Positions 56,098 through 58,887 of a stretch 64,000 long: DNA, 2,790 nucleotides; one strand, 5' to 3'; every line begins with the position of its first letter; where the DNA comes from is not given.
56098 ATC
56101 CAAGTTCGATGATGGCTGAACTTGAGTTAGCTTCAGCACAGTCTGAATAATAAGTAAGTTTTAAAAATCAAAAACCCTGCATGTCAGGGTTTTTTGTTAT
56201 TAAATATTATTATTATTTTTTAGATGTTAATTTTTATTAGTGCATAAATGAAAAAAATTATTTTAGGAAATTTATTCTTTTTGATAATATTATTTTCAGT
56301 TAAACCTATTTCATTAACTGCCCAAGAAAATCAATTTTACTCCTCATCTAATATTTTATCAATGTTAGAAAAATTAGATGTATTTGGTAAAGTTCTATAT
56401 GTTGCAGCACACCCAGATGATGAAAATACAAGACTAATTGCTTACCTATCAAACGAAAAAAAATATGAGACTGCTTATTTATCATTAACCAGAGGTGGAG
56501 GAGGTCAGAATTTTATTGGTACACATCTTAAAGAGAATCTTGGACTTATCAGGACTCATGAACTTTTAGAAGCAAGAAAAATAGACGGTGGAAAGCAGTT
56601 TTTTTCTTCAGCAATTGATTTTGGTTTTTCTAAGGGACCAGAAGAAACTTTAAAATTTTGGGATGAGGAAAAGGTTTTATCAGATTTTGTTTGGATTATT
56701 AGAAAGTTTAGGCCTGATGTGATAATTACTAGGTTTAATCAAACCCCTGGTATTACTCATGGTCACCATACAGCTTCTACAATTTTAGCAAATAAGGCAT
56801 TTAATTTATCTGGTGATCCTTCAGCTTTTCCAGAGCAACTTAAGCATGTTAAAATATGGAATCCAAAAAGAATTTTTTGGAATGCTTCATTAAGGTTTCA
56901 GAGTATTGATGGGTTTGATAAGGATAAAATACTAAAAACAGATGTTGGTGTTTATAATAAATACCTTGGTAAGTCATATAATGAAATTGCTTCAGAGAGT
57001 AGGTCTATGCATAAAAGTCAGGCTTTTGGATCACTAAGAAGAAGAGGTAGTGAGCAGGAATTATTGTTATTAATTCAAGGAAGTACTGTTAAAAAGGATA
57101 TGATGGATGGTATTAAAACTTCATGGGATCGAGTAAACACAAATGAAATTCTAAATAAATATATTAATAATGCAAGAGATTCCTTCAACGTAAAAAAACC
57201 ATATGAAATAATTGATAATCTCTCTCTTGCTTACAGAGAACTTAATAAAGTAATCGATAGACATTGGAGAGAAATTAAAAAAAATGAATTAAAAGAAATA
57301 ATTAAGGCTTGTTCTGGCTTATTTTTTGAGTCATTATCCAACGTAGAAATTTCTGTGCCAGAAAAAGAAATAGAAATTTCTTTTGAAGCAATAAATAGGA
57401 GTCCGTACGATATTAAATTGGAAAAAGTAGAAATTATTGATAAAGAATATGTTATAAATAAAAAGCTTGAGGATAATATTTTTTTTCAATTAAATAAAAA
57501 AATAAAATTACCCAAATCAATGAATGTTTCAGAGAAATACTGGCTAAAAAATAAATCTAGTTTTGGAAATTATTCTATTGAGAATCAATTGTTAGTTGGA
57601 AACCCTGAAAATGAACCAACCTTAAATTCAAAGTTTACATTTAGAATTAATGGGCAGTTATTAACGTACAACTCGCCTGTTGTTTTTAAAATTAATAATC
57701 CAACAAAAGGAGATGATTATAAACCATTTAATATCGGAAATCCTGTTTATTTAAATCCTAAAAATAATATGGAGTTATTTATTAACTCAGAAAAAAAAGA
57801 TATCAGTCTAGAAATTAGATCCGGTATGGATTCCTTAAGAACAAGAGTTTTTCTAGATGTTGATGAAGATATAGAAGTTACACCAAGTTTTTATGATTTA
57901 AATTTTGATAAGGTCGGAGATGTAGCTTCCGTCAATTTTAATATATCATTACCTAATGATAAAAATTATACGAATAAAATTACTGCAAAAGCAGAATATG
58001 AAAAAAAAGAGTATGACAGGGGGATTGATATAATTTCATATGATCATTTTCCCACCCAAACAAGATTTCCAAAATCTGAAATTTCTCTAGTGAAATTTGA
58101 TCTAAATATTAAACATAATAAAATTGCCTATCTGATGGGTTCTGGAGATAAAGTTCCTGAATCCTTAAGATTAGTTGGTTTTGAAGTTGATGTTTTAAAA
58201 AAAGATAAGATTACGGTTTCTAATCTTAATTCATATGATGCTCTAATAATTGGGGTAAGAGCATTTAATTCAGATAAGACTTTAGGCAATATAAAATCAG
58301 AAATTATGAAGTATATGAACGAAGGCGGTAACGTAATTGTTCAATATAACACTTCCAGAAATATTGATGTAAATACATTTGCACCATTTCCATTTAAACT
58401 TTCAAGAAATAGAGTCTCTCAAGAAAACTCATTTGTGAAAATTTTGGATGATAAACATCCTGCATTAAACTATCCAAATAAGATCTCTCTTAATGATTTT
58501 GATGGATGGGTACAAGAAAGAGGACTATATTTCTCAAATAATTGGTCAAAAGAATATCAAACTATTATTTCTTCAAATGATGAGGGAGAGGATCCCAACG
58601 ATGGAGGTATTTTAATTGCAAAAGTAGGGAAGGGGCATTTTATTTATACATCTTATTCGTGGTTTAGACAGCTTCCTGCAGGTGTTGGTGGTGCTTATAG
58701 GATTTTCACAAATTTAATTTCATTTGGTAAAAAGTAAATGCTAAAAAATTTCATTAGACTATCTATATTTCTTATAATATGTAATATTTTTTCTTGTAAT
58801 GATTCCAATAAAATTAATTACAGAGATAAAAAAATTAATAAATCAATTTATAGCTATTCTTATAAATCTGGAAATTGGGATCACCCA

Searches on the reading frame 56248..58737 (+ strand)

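Call 54: search_protein_families(library=pfam, proteins=[window:56248-58737:+], max_evalue=0.00001)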
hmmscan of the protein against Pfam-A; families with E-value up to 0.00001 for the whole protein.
window:56248-58737:+ (829 aa): 1 family
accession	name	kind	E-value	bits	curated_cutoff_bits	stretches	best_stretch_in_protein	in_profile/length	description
PF02585.22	PIG-L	-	3.2e-14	54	28.2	1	50-181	1-125/129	GlcNAc-PI de-N-acetylase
